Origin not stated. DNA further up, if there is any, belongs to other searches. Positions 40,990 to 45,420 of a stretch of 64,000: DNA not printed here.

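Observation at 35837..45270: Divergently transcribed giant fused glycosyltransferases: GT-C-GH8 fusion, GT2-GT2 fusion and a 1376-aa GT2-GT2-GT4 tri-fusion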

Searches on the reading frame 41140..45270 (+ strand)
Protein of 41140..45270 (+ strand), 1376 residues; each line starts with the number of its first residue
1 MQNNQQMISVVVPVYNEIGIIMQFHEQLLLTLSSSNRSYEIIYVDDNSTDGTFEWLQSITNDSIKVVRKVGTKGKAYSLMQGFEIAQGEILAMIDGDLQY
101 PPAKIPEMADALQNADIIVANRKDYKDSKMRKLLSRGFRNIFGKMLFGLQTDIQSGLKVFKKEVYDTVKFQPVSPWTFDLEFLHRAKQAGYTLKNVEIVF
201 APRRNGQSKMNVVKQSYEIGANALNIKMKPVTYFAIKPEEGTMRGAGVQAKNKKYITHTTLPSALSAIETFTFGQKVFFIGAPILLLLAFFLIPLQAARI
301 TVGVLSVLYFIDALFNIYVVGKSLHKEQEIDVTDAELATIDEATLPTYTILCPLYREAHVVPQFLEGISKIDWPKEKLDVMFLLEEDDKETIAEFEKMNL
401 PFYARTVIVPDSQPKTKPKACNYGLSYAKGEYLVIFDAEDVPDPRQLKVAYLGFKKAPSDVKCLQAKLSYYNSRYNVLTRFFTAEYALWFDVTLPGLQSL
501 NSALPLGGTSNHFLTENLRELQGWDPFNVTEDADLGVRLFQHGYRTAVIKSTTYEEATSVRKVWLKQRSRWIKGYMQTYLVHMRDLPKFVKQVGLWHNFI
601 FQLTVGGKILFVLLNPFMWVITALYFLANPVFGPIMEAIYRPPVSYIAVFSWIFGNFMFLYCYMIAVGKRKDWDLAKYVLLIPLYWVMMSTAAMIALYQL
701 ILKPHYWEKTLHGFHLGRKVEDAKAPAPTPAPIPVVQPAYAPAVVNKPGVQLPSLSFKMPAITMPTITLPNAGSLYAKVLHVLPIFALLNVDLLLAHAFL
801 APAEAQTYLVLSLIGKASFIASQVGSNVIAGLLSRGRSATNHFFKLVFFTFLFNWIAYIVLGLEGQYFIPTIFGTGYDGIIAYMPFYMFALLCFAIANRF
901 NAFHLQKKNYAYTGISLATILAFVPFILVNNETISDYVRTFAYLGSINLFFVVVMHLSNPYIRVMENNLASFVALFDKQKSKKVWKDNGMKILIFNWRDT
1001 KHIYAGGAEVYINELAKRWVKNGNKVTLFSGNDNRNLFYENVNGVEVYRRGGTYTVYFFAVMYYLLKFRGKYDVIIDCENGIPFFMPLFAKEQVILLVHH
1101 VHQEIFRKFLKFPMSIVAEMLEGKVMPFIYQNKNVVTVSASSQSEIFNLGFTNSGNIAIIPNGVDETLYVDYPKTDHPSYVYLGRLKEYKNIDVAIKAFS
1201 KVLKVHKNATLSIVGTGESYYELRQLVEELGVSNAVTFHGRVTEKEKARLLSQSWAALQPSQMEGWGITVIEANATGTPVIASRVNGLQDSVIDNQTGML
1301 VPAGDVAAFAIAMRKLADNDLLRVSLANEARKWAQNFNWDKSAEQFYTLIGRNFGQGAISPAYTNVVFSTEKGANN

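Call 3: search_protein_families(library=pfam, proteins=[window:41140-45270:+], max_evalue=0.01)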
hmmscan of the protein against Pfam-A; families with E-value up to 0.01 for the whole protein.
window:41140-45270:+ (1376 aa): 11 families
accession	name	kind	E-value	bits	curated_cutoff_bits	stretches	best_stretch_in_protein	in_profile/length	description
PF00534.26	Glycos_transf_1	-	1.1e-39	136.2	26.4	1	1175-1333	13-172/172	Glycosyl transferases group 1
PF00535.33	Glycos_transf_2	-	1.3e-35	123.2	23.3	2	9-165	1-164/168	Glycosyl transferase family 2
PF13692.12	Glyco_trans_1_4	-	1.6e-32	113.2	27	1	1178-1319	2-142/142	Glycosyl transferases group 1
PF13641.12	Glyco_tranf_2_3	-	9.1e-32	111.3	27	2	346-574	1-230/230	Glycosyltransferase like family 2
PF13632.12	Glyco_trans_2_3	-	8.8e-23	81.6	27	1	433-627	2-193/198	Glycosyl transferase family group 2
PF13439.12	Glyco_transf_4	-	9.6e-16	58.7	28.5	1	1006-1166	2-168/170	Glycosyltransferase Family 4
PF20706.3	GT4-conflict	-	4e-12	46.3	26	1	1170-1344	190-383/385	Family 4 Glycosyltransferase in conflict systems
PF10111.15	Glyco_tranf_2_2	-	3.2e-06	27.3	27.3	1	9-112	1-106/276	Glycosyltransferase like family 2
PF13579.12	Glyco_trans_4_4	-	5.3e-06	27.3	29.7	1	1006-1163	1-158/158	Glycosyl transferase 4-like domain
PF13524.12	Glyco_trans_1_2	-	2.2e-05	24.9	25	1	1208-1346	14-142/144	Glycosyl transferase-like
PF13506.12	Glyco_transf_21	-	2.6e-05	24.2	21.7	0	406-572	5-173/174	Glycosyl transferase family 21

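Call 13: find_encoding_contigs(protein=window:41140-45270:+, flank=10000, max_places=10)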
Protein window:41140-45270:+ (1376 aa): 6 contigs read that carry it; 1 place shown.
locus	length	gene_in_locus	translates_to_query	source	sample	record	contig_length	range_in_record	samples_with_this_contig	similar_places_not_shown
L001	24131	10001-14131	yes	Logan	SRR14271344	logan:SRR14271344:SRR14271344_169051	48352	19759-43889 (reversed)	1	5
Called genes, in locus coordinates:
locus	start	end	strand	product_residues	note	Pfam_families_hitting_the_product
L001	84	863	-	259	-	PF00756:Esterase (faint), PF02129:Peptidase_S15, PF02230:Abhydrolase_2 (faint), PF00561:Abhydrolase_1, PF12146:Hydrolase_4, PF12697:Abhydrolase_6 (weak), PF20408:Abhydrolase_11 (weak), PF00326:Peptidase_S9 (weak)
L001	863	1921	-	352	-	-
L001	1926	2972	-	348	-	-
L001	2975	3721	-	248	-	PF00483:NTP_transferase, PF01128:IspD, PF12804:NTP_transf_3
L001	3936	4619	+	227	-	-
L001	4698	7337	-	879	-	PF02366:PMT, PF13231:PMT_2, PF01270:Glyco_hydro_8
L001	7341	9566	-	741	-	PF00535:Glycos_transf_2, PF10111:Glyco_tranf_2_2 (faint), PF13506:Glyco_transf_21, PF00535:Glycos_transf_2 (weak), PF13641:Glyco_tranf_2_3, PF13632:Glyco_trans_2_3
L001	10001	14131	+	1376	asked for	PF00535:Glycos_transf_2, PF00535:Glycos_transf_2, PF13641:Glyco_tranf_2_3, PF13632:Glyco_trans_2_3, PF13439:Glyco_transf_4, PF20706:GT4-conflict, PF00534:Glycos_transf_1, PF13692:Glyco_trans_1_4, +3 more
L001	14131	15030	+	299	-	PF00535:Glycos_transf_2, PF10111:Glyco_tranf_2_2 (faint), PF13641:Glyco_tranf_2_3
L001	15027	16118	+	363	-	PF04230:PS_pyruv_trans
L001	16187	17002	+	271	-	PF01522:Polysacc_deac_1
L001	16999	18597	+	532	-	-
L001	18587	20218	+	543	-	-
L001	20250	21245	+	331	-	-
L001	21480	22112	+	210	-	-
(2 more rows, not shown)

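Call 14: find_homologous_proteins(query=window:41140-45270:+, max_evalue=1e-10)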
Query window:41140-45270:+ (1376 aa): 1521 proteins with E <= 1e-10 among 8000 candidates; the best 120 are listed.
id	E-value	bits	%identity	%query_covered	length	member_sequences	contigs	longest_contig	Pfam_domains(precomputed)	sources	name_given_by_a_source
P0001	0.0e+0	2855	100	91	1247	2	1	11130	PF13632.13,PF13641.13,PF00534.27,PF13579.13,PF13524.13,PF13439.13,PF00535.33,PF20706.4,PF13692.13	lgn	-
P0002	0.0e+0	2845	89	100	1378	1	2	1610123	PF13632.13,PF10111.15,PF13641.13,PF00534.27,PF13579.13,PF13439.13,PF00535.33,PF20706.4,PF13692.13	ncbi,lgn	-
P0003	0.0e+0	2358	73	100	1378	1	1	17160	PF13632.13,PF10111.15,PF13506.14,PF13641.13,PF00534.27,PF13579.13,PF13439.13,PF00535.33,PF20706.4,PF13692.13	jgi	jgi:glycosyltransferase XagB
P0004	0.0e+0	2357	73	100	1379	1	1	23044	PF13632.13,PF10111.15,PF13506.14,PF13641.13,PF00534.27,PF13579.13,PF13439.13,PF00535.33,PF20706.4,PF13692.13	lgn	-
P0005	0.0e+0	2301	71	100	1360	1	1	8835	PF13632.13,PF10111.15,PF13506.14,PF13641.13,PF00534.27,PF13439.13,PF00535.33,PF20706.4,PF13692.13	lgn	-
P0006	0.0e+0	2299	71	100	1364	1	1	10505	PF13632.13,PF10111.15,PF13641.13,PF00534.27,PF13579.13,PF13439.13,PF00535.33,PF20706.4,PF13692.13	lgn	-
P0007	0.0e+0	2291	70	100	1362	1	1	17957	PF13632.13,PF13641.13,PF00534.27,PF13579.13,PF13439.13,PF00535.33,PF20706.4,PF13692.13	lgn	-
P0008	0.0e+0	2289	72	100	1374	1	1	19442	PF13632.13,PF13641.13,PF00534.27,PF13579.13,PF13439.13,PF00535.33,PF20706.4,PF13692.13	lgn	-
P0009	0.0e+0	2274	71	100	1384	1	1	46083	PF13632.13,PF13641.13,PF00534.27,PF13579.13,PF13439.13,PF00535.33,PF20706.4,PF13692.13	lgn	-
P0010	0.0e+0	2232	69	100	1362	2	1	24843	PF13632.13,PF13641.13,PF00534.27,PF13579.13,PF13439.13,PF00535.33,PF20706.4,PF13692.13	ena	-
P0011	0.0e+0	2194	68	100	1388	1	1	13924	PF13632.13,PF10111.15,PF13506.14,PF13641.13,PF00534.27,PF13579.13,PF13439.13,PF00535.33,PF20706.4,PF13692.13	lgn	-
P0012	0.0e+0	2187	69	99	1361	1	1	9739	PF13632.13,PF13506.14,PF13641.13,PF00534.27,PF13439.13,PF00535.33,PF20706.4,PF13692.13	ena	-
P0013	0.0e+0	2171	68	100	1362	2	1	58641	PF13632.13,PF10111.15,PF13506.14,PF13641.13,PF00534.27,PF13439.13,PF00535.33,PF20706.4,PF13692.13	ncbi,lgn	ncbi:MAG: glycosyltransferase [Candidatus Levyibacteriota bacterium]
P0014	0.0e+0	2154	67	99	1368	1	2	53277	PF13632.13,PF10111.15,PF13506.14,PF13641.13,PF00534.27,PF13579.13,PF13439.13,PF00535.33,PF20706.4,PF13692.13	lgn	-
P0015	0.0e+0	2148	67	99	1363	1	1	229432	PF13632.13,PF10111.15,PF13506.14,PF13641.13,PF00534.27,PF13579.13,PF13439.13,PF00535.33,PF20706.4,PF13692.13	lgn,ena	-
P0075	0.0e+0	1493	59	52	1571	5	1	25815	PF13632.13,PF01943.23,PF13641.13,PF00534.27,PF13579.13,PF13439.13,PF00535.33,PF20706.4,PF13692.13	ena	-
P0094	0.0e+0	1457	58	52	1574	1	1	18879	PF13632.13,PF01943.23,PF10111.15,PF13506.14,PF13641.13,PF00534.27,PF13439.13,PF13440.12,PF00535.33,PF20706.4,PF13692.13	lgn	-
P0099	0.0e+0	1448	55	52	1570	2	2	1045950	PF13632.13,PF10111.15,PF13506.14,PF13641.13,PF00534.27,PF13579.13,PF13439.13,PF00535.33,PF20706.4,PF13692.13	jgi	jgi:cellulose synthase/poly-beta-1,6-N-acetylglucosamine synthase-like glycosyltransferase/glycosylt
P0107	0.0e+0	1430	57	52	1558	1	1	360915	PF13632.13,PF10111.15,PF13506.14,PF13641.13,PF00534.27,PF13579.13,PF13439.13,PF00535.33,PF20706.4,PF13692.13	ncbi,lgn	-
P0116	0.0e+0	1420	54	55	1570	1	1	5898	PF13632.13,PF13506.14,PF13641.13,PF00534.27,PF13579.13,PF13439.13,PF00535.33,PF20706.4,PF13692.13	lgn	-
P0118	0.0e+0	1417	55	54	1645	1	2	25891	PF10111.15,PF13506.14,PF13579.13,PF13524.13,PF13439.13,PF00535.33,PF13692.13,PF13632.13,PF13641.13,PF00534.27,PF13440.12,PF20706.4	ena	-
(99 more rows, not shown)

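Call 16: search_solved_structures(query=window:41140-45270:+, max_evalue=0.001)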
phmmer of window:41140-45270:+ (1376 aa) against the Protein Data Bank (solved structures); distinct sequences matched with E-value up to 0.001: 88 (the best 60 are shown).
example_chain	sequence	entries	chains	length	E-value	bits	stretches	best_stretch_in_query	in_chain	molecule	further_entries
5mlz_A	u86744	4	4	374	5.2e-21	77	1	6-211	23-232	Dolichol monophosphate mannose synthase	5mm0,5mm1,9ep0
6kih_A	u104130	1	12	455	3.5e-19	70.9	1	1128-1354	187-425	Tll1590 protein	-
3c4q_A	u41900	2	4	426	5.3e-17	63.7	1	1181-1350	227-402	Predicted glycosyltransferases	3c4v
3c48_A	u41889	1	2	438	5.7e-17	63.6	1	1181-1350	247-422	Predicted glycosyltransferases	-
7qsg_A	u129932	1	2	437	6.3e-17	63.4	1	1133-1347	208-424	D-inositol 3-phosphate glycosyltransferase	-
5ekp_C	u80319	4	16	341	7.9e-15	56.5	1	7-212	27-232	Uncharacterized glycosyltransferase sll0501 | Glycosyltransferase sll0501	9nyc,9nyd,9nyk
9nye_A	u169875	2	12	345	8.1e-15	56.4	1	7-212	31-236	Glycosyltransferase sll0501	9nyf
2jjm_A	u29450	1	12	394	8.3e-15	56.4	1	1178-1349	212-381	GLYCOSYL TRANSFERASE, GROUP 1 FAMILY PROTEIN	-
5eke_A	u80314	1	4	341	8.9e-15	56.3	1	7-212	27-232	Uncharacterized glycosyltransferase sll0501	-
3mbo_A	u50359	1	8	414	9.6e-15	56.2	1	1178-1349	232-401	Glycosyltransferase, group 1 family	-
4n9w_A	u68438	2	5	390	2.1e-14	55.1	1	1120-1347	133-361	GDP-mannose-dependent alpha-(1-2)-phosphatidylinositol mannosyltransferase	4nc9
2gej_A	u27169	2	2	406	2.3e-14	54.9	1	1120-1347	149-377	PHOSPHATIDYLINOSITOL MANNOSYLTRANSFERASE (PimA)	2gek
7lby_A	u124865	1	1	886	4.6e-14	53.9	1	343-631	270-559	Cellulose synthase catalytic subunit [UDP-forming]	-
9b8v_E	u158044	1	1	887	4.6e-14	53.9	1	343-631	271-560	Cellulose synthase catalytic subunit [UDP-forming]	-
9fmv_A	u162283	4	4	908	4.9e-14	53.9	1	343-631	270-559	Cellulose synthase catalytic subunit [UDP-forming]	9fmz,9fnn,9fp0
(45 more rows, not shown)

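Call 19: search_protein_families(library=ncbifam, proteins=[window:41140-45270:+], max_evalue=0.001)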
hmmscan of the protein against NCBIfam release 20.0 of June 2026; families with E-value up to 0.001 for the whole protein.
window:41140-45270:+ (1376 aa): 60 families (the best 25 are shown)
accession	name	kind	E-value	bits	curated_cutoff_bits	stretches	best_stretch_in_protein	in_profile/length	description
TIGR03449.1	mycothiol_MshA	equivalog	7.8e-30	104.1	462.5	1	1181-1347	224-397/406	D-inositol-3-phosphate glycosyltransferase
NF041010.1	glycosy_Agl16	equivalog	9.7e-27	93.7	575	1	1006-1348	15-346/352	glycosylation protein Agl16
TIGR03937.1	PgaC_IcaA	equivalog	1.1e-26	93.8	422.3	2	324-703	25-393/407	poly-beta-1,6-N-acetyl-D-glucosamine synthase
TIGR03088.1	stp2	hypoth_equivalog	1.1e-24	87.1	409.05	1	1180-1349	197-369/374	TIGR03088 family PEP-CTERM/XrtA system glycosyltransferase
TIGR03999.1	thiol_BshA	equivalog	7.9e-24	84.3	273.7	1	1129-1347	142-367/375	N-acetyl-alpha-D-glucosaminyl L-malate synthase BshA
NF047588.1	GlcsyltransPgfSStrep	equivalog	1.3e-23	83.7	500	1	8-169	3-168/308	glycosyltransferase PgfS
NF041876.1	EPS_EpsE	equivalog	3.5e-23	82.5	400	1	1174-1345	211-388/389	exopolysaccharide biosynthesis GT4 family glycosyltransferase EpsE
TIGR04063.1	stp3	hypoth_equivalog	8.1e-20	71.1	442.05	1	1130-1347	156-389/397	TIGR04063 family PEP-CTERM/XrtA system glycosyltransferase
NF047880.1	glyco_SdgA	exception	1.8e-18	66.4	800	1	1127-1346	264-483/488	serine-aspartate repeat adhesin O-glycosyltransferase SdgA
NF046085.1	XrtY_assoc_Gly1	equivalog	4.1e-18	65.4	400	1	1136-1349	165-380/387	XrtY-associated glycosyltransferase XYAG1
NF007986.1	PRK10714.1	equivalog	1.4e-17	63.7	529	1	5-168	5-172/316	undecaprenyl-phosphate 4-deoxy-4-formamido-L-arabinose transferase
NF007396.0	PRK09922.1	equivalog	1.5e-17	63.6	385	1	1136-1320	140-327/361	lipopolysaccharide 1,6-galactosyltransferase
TIGR04182.1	glyco_TIGR04182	equivalog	5.1e-17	62.2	325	1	8-281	2-276/293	S-layer glycoprotein N-glycosyltransferase AglJ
TIGR04047.1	MSMEG_0565_glyc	hypoth_equivalog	1.3e-16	60.6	259.85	1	1134-1345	141-366/373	MSMEG_0565 family glycosyltransferase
TIGR04283.1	glyco_like_mftF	equivalog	2.5e-16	60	182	1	8-190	1-173/221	TIGR04283 family arsenosugar biosynthesis glycosyltransferase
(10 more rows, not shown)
